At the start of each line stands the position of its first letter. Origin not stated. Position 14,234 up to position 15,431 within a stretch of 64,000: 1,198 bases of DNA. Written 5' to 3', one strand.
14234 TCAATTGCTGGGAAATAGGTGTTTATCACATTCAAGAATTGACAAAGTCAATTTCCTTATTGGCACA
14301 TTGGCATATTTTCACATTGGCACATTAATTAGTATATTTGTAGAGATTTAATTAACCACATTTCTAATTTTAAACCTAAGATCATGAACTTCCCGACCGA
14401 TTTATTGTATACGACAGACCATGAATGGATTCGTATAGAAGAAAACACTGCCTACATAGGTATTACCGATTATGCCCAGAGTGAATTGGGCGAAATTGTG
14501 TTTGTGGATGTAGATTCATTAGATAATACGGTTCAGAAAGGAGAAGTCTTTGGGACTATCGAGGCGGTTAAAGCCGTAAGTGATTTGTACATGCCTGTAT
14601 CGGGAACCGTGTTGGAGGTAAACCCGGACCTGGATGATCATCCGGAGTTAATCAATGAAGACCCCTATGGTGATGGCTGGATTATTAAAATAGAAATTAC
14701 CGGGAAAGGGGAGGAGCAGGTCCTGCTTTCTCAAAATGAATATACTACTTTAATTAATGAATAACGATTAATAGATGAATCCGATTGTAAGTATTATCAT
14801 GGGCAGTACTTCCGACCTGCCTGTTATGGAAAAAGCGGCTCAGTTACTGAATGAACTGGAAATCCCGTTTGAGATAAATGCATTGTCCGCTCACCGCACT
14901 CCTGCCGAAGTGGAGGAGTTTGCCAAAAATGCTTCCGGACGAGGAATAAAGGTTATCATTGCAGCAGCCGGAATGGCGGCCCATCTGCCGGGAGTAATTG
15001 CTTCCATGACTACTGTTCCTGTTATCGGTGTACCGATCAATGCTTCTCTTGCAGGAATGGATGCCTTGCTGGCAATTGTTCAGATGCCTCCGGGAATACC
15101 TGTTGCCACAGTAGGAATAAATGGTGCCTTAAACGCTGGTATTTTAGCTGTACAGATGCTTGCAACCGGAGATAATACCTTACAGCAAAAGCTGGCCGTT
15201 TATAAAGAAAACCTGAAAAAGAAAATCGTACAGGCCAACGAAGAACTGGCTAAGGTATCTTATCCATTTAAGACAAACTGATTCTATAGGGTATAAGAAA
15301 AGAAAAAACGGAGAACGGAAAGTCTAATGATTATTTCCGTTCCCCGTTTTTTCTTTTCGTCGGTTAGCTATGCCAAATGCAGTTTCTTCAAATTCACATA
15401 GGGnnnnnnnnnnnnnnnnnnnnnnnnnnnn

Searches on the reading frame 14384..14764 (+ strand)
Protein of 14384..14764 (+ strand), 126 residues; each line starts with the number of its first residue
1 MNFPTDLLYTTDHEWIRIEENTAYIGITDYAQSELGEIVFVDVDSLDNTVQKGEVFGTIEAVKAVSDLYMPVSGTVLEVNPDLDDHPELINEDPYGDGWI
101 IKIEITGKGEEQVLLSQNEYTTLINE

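Call 39: search_protein_families(library=pfam, proteins=[window:14384-14764:+], max_evalue=0.001)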
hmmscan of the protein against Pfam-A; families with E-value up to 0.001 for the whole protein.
window:14384-14764:+ (126 aa): 1 family
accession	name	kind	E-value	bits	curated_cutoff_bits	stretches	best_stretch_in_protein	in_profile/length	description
PF01597.25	GCV_H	-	2.3e-42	144.2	22.2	1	7-125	1-120/122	Glycine cleavage H-protein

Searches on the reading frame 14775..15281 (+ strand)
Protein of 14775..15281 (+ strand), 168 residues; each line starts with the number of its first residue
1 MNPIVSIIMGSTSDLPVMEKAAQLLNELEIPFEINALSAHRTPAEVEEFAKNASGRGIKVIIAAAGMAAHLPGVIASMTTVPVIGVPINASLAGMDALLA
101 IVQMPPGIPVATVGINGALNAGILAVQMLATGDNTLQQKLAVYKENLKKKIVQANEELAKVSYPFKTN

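Call 39: search_protein_families(library=pfam, proteins=[window:14775-15281:+], max_evalue=0.001)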
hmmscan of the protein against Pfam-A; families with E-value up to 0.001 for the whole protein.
window:14775-15281:+ (168 aa): 1 family
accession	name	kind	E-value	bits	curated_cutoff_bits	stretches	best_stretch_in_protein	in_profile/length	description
PF00731.26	AIRC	-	3.2e-62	208.9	30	1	5-149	2-147/148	AIR carboxylase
